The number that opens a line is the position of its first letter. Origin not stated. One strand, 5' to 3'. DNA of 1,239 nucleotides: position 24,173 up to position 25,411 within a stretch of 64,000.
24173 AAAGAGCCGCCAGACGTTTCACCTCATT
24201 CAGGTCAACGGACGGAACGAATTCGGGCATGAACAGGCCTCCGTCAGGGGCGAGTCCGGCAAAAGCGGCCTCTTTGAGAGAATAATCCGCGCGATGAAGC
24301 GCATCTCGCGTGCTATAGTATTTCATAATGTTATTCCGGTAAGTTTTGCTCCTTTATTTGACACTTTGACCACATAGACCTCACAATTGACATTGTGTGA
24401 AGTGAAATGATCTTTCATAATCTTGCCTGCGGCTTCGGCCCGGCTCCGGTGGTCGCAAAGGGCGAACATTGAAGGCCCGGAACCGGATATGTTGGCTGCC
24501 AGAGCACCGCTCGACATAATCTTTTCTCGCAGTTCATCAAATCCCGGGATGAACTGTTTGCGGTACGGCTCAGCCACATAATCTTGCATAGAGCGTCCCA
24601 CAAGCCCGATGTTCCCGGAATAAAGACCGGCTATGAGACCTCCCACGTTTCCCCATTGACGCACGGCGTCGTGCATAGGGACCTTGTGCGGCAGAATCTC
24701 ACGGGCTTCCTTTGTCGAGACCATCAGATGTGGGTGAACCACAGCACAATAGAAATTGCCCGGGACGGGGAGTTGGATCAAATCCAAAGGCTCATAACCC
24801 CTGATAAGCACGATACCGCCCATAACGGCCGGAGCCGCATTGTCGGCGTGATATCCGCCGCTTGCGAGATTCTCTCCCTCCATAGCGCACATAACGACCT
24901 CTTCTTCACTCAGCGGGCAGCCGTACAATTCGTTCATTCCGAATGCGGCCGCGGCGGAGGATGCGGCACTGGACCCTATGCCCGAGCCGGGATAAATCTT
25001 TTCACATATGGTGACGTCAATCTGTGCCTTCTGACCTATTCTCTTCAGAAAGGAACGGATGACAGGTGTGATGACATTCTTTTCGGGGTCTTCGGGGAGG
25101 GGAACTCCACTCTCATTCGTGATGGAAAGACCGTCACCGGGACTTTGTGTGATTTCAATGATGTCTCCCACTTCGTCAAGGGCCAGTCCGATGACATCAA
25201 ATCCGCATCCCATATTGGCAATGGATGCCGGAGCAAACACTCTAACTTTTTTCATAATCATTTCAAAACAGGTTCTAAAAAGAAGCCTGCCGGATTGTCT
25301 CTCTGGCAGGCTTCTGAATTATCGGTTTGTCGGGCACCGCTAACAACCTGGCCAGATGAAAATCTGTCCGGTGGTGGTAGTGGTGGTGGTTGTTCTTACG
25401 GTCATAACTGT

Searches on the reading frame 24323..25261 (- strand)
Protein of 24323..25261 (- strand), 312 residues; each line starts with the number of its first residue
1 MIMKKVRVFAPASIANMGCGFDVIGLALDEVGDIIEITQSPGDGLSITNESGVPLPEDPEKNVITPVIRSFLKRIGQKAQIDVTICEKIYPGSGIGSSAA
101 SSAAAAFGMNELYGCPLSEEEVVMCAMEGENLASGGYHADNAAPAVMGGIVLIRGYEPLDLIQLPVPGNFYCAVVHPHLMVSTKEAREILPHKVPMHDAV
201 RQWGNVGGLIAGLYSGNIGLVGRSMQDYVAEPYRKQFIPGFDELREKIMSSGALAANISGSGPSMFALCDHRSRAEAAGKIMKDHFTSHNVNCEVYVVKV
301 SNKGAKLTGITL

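Call 3: search_protein_families(library=ncbifam, proteins=[window:24323-25261:-])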
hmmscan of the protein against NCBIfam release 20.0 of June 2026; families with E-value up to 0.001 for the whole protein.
window:24323-25261:- (312 aa): 15 families
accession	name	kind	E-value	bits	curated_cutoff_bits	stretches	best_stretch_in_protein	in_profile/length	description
NF002288.1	PRK01212.1-4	equivalog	3.8e-110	367.7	194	1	7-306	1-302/303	homoserine kinase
TIGR00191.1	thrB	equivalog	6.3e-72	242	168.25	1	6-307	1-301/304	homoserine kinase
NF003036.0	PRK03926.1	equivalog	2.8e-12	46.3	403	1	64-191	60-187/302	mevalonate kinase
NF002870.0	PRK03188.1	equivalog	5.9e-12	44.9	286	1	33-307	47-304/310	4-(cytidine 5'-diphospho)-2-C-methyl-D-erythritol kinase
TIGR00154.1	ispE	equivalog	1.4e-11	44.5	138.7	1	62-291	65-280/294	4-(cytidine 5'-diphospho)-2-C-methyl-D-erythritol kinase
TIGR00549.1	mevalon_kin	equivalog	1.9e-11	44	163.05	1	62-158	60-158/276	mevalonate kinase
NF011202.0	PRK14608.1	equivalog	2.3e-10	40.2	204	1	30-127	43-140/294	4-(cytidine 5'-diphospho)-2-C-methyl-D-erythritol kinase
TIGR01920.1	Shik_kin_archae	equivalog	3e-10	39.9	126.85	2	243-275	220-251/266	shikimate kinase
NF040726.1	BetaRFA-P_synth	equivalog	1.7e-09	37.3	328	0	24-124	27-127/327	beta-ribofuranosylaminobenzene 5'-phosphate synthase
TIGR00144.1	beta_RFAP_syn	subfamily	6.7e-09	35.4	113.5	0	224-307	240-323/325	beta-ribofuranosylaminobenzene 5'-phosphate synthase family protein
NF011205.0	PRK14611.1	equivalog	1.1e-07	31.6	364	1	50-186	51-176/275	4-(cytidine 5'-diphospho)-2-C-methyl-D-erythritol kinase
NF040725.1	panto_kin_Meth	equivalog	3.6e-07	29.4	380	1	65-151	72-154/286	pantoate kinase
NF003006.0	PRK03817.1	equivalog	8.2e-06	25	443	0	64-131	71-138/352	galactokinase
NF011207.0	PRK14613.1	equivalog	6.2e-05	22.4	359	1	77-286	90-287/297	4-(cytidine 5'-diphospho)-2-C-methyl-D-erythritol kinase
NF003472.0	PRK05101.1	equivalog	0.00016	20.8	499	1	61-133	93-165/382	galactokinase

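Call 7: find_related_loci(query=window:24323-25261:-, collection=genome_contigs, flank=4000)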
Query window:24323-25261:- (312 aa) in genome_contigs; peptide patterns used: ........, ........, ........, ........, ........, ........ (x = any residue, [..] = any of these).
147 stretches matched a pattern; 119 encode a relative of the query (tblastn E <= 1e-3); the best 80 are kept; 80 distinct loci.
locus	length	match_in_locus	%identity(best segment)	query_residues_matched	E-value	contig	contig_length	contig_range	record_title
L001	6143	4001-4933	87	2-312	2e-180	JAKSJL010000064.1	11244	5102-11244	MAG: Bacteroidales bacterium isolate Horse_feces46 MAG046_64, whole genome shotgun sequence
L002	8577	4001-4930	87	3-312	3e-179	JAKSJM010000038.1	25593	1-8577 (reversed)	MAG: Bacteroidales bacterium isolate Horse_feces47 MAG047_38, whole genome shotgun sequence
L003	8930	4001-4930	85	3-312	5e-175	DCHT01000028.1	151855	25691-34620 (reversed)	MAG TPA_asm: Bacteroidales bacterium UBA1745 UBA1745_contig_17100, whole genome shotgun sequence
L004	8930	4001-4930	84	3-312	9e-175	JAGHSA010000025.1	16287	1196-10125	MAG: Candidatus Cryptobacteroides onthequi isolate E1_MB2_10 c_000001298309, whole genome shotgun sequence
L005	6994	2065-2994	84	3-312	4e-174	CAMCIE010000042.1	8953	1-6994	MAG: uncultured Bacteroidales bacterium isolate SRR17382106_bin.13_metaWRAP_v1.3_MAG genome assembly, contig: ERZ1054463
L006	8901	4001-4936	82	1-312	4e-173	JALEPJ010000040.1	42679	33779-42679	MAG: Rikenellaceae bacterium isolate SUG214 k141_201141, whole genome shotgun sequence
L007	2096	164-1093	84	3-312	0e+0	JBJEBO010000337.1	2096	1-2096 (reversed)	MAG: Candidatus Cryptobacteroides sp. isolate LOHA21_bin.036 NODE_40730_length_2096_cov_6.119059, whole genome shotgun s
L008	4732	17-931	86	3-307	1e-176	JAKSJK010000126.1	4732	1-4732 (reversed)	MAG: Bacteroidales bacterium isolate Horse_feces45 MAG045_126, whole genome shotgun sequence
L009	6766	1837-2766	85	3-312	4e-173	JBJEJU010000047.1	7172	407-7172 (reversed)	MAG: Candidatus Cryptobacteroides sp. isolate PUUB48_bin.025 NODE_5336_length_7172_cov_7.727273, whole genome shotgun se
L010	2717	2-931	81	3-312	0e+0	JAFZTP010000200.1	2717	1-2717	MAG: Bacteroidales bacterium isolate RGIG8086 Water_buffalos_Rumen-2__c2935396, whole genome shotgun sequence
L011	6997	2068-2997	83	3-312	5e-172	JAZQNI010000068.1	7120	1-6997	MAG: Candidatus Cryptobacteroides sp. isolate T1900045246_TH20190016.MAGScoT_cleanbin_000052 SGB_5638_k141_3530054, whol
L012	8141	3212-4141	84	3-312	1e-170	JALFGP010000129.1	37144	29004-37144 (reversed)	MAG: Rikenellaceae bacterium isolate SUG662 k141_240840, whole genome shotgun sequence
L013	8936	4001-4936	82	1-312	8e-170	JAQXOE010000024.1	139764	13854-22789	MAG: Bacteroidales bacterium isolate SUG1371 k141_243347, whole genome shotgun sequence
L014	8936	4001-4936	80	1-312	2e-169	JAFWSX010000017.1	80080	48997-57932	MAG: Bacteroidales bacterium isolate RGIG6041 Sheep_Omasum-4__c385761, whole genome shotgun sequence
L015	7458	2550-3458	84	3-305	4e-169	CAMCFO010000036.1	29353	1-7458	MAG: uncultured Bacteroidales bacterium isolate SRR17382094_bin.1_metaWRAP_v1.3_MAG genome assembly, contig: ERZ10544646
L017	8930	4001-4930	80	3-312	2e-168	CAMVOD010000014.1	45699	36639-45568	MAG TPA_asm: uncultured Bacteroidales bacterium isolate SRR8387716_bin.71_metaWRAP_v1.3_MAG genome assembly, contig: ERZ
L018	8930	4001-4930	79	3-312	2e-168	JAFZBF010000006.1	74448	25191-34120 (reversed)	MAG: Bacteroidales bacterium isolate RGIG7608 Water_buffalos_Omasum-5__c124746, whole genome shotgun sequence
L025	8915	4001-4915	77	3-307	5e-159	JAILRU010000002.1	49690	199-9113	MAG: Bacteroidaceae bacterium isolate RUI392 k141_2214465_flag=0_multi=33.9867_len=49690, whole genome shotgun sequence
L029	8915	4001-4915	77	3-307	8e-155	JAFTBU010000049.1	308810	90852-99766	MAG: Bacteroidales bacterium isolate RGIG3675 Goat_Rumen.Co__c2491987, whole genome shotgun sequence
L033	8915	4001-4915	73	4-308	3e-149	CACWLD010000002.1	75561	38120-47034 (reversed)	MAG: uncultured Bacteroidia bacterium isolate RUG10680 genome assembly, contig: RUG10680_asm_2, whole genome shotgun seq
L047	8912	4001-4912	77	4-307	5e-155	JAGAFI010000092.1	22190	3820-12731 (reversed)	MAG: Bacteroidales bacterium isolate RGIG8391 Water_buffalos_Rumen.Co__c4477872, whole genome shotgun sequence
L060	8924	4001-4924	60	2-308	5e-115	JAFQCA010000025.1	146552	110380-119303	MAG: Alistipes sp. isolate RGIG1682 Goat_Cecum-2__c417305, whole genome shotgun sequence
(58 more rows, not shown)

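Call 29: find_related_loci(query=window:24323-25261:-, collection=metagenome_contigs, flank=1500)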
Query window:24323-25261:- (312 aa) in metagenome_contigs; peptide patterns used: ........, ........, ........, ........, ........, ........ (x = any residue, [..] = any of these).
108 stretches matched a pattern; 75 encode a relative of the query (tblastn E <= 1e-3); 75 distinct loci.
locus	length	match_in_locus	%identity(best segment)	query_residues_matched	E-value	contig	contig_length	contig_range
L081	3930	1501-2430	87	3-312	0e+0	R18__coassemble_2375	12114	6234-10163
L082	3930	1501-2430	86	3-312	0e+0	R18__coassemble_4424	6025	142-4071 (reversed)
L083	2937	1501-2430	85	3-312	0e+0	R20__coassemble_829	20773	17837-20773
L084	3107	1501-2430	85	3-312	0e+0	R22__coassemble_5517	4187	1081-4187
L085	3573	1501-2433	84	2-312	2e-179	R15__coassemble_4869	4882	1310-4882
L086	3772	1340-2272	82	2-312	3e-177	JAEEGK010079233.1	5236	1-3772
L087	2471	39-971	82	2-312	1e-180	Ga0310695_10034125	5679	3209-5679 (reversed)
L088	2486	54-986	82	2-312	6e-179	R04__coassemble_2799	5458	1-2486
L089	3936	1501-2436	85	1-312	4e-173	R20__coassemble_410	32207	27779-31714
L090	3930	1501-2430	80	3-312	4e-171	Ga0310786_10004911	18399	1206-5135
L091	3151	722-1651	80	3-312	2e-174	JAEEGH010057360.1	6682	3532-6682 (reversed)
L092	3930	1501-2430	80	3-312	4e-172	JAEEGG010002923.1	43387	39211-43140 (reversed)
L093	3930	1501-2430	80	3-312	2e-170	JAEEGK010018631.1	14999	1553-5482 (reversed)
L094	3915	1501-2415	82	3-307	3e-170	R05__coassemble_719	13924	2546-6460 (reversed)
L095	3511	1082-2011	80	3-312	2e-172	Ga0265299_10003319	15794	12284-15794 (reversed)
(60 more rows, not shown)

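Call 63: search_protein_families(library=pfam, proteins=[L003:2765-3976:+, L017:2726-3883:+, L018:2550-3773:+, L009:315-1673:+, L012:2094-3119:+, L029:1567-3996:+, L033:1541-3991:+, L005:1444-2028:+, L025:3103-3987:+, L060:2094-3458:+], max_evalue=0.00001)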
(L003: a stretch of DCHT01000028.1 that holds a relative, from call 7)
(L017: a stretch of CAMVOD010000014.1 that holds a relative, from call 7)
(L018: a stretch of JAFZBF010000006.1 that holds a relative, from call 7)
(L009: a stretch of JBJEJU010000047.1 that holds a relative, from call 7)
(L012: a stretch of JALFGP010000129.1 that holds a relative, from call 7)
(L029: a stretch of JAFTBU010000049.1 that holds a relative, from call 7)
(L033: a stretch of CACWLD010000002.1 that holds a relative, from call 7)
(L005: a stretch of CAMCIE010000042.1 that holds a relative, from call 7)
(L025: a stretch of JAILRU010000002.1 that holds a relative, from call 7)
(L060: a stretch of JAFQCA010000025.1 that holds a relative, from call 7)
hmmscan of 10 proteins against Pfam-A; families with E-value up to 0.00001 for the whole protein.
L003:2765-3976:+ (403 aa): 5 families
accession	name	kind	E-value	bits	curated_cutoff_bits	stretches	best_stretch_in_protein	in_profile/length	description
PF00155.27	Aminotran_1_2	-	7.7e-57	193.5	19.7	1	38-389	3-358/361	Aminotransferase class I and II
PF01041.23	DegT_DnrJ_EryC1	-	2.3e-09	37.4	19.8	1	98-207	43-145/360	DegT/DnrJ/EryC1/StrS aminotransferase family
PF00266.25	Aminotran_5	-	4.3e-08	33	21.5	1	94-208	61-176/371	Aminotransferase class-V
PF01053.26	Cys_Met_Meta_PP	-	6.9e-07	28.6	27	1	98-210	71-176/381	Cys/Met metabolism PLP-dependent enzyme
PF01212.27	Beta_elim_lyase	-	1.5e-06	28.2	27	1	97-207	50-168/288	Beta-eliminating lyase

L017:2726-3883:+ (385 aa): 1 family
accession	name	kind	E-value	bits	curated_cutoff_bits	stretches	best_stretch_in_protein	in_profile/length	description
PF01263.26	Aldose_epim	-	2.5e-79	267.2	27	1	51-379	2-297/299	Aldose 1-epimerase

L018:2550-3773:+ (407 aa): 1 family
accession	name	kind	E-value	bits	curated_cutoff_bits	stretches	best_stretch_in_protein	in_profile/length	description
PF01263.26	Aldose_epim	-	2.1e-70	237.9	27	1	75-400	4-296/299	Aldose 1-epimerase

L009:315-1673:+ (452 aa): 1 family
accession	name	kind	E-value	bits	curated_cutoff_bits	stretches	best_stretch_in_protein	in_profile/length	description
PF00328.27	His_Phos_2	-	1.4e-09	38.3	23.6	0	280-398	220-342/354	Histidine phosphatase superfamily (branch 2)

L012:2094-3119:+ (341 aa): 1 family
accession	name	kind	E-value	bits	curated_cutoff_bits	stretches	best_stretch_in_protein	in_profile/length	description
PF03706.18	LPG_synthase_TM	-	4.3e-33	115.5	33.4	1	18-327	3-300/302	Lysylphosphatidylglycerol synthase TM region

L029:1567-3996:+ (809 aa): 6 families
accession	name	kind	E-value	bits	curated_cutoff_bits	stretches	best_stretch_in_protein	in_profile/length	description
PF00742.24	Homoserine_dh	-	1.6e-45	155.5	22.9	1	609-804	1-173/173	Homoserine dehydrogenase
PF22468.2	ACT_9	-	2.9e-34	117.1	27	2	393-453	1-61/61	ACT domain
PF00696.33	AA_kinase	-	1.4e-29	104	24.9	1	3-279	3-234/234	Amino acid kinase family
PF13840.12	ACT_7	-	2.8e-15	56.3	27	2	387-451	3-65/65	ACT domain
PF03447.22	NAD_binding_3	-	2.6e-14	54.4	24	1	467-601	1-116/116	Homoserine dehydrogenase, NAD binding domain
PF01842.31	ACT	-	1e-09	38.4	27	0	401-438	8-47/66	ACT domain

L033:1541-3991:+ (816 aa): 5 families
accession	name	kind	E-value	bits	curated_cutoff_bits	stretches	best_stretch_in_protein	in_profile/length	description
PF00742.24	Homoserine_dh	-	1.6e-46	158.7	22.9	1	616-811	1-173/173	Homoserine dehydrogenase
PF00696.33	AA_kinase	-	1.2e-38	133.6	24.9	1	3-283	2-234/234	Amino acid kinase family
PF22468.2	ACT_9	-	3.6e-34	116.7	27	2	399-459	1-61/61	ACT domain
PF03447.22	NAD_binding_3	-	1.6e-14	55.1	24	1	473-608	1-116/116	Homoserine dehydrogenase, NAD binding domain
PF13840.12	ACT_7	-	1.6e-09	37.9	27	0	393-457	3-65/65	ACT domain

L005:1444-2028:+ (194 aa): 1 family
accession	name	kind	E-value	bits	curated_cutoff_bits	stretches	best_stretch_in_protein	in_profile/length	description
PF01327.26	Pep_deformylase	-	1.4e-48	164.8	22.8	1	14-171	2-155/156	Polypeptide deformylase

L025:3103-3987:+ (294 aa): 2 families
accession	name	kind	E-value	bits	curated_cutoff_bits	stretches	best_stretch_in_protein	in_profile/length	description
PF00551.24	Formyl_trans_N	-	7.8e-43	146.8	26.1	1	97-275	2-181/181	Formyl transferase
PF01842.31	ACT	-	1e-06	28.8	27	1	13-55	2-46/66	ACT domain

L060:2094-3458:+ (454 aa): 1 family
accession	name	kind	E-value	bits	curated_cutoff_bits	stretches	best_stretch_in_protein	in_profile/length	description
PF03977.18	OAD_beta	-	6.9e-167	555.3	31.6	1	73-453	3-349/349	Na+-transporting oxaloacetate decarboxylase beta subunit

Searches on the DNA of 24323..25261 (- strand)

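Call 65: search_rna_families(sources=[L001, L004, L011, L020, L023, L082, L085, L089, L116, L068, L073, L132, L139], threshold=gathering)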
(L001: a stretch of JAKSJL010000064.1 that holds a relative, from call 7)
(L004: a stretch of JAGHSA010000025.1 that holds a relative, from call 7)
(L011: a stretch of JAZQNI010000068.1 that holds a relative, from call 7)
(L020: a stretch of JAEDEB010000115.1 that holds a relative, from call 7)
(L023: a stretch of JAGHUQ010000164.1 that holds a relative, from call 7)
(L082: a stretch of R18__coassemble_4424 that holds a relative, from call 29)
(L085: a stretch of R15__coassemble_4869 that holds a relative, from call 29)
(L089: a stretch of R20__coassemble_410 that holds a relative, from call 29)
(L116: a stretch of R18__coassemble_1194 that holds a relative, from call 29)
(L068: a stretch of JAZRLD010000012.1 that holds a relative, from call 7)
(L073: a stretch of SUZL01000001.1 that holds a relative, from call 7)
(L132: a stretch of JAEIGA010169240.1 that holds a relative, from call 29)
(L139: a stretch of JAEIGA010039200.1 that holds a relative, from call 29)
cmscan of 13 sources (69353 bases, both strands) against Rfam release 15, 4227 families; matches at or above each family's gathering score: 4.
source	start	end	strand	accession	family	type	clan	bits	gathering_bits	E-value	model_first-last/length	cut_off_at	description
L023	3611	3683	-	RF00005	tRNA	Gene; tRNA;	CL00001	65.9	29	4.7e-12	1-71/71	no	tRNA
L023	3503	3575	-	RF00005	tRNA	Gene; tRNA;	CL00001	65.4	29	6.3e-12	1-71/71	no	tRNA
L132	782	853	-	RF00005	tRNA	Gene; tRNA;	CL00001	62.1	29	5e-11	1-71/71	no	tRNA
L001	3603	3685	-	RF00005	tRNA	Gene; tRNA;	CL00001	50.9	29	6.3e-08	1-71/71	no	tRNA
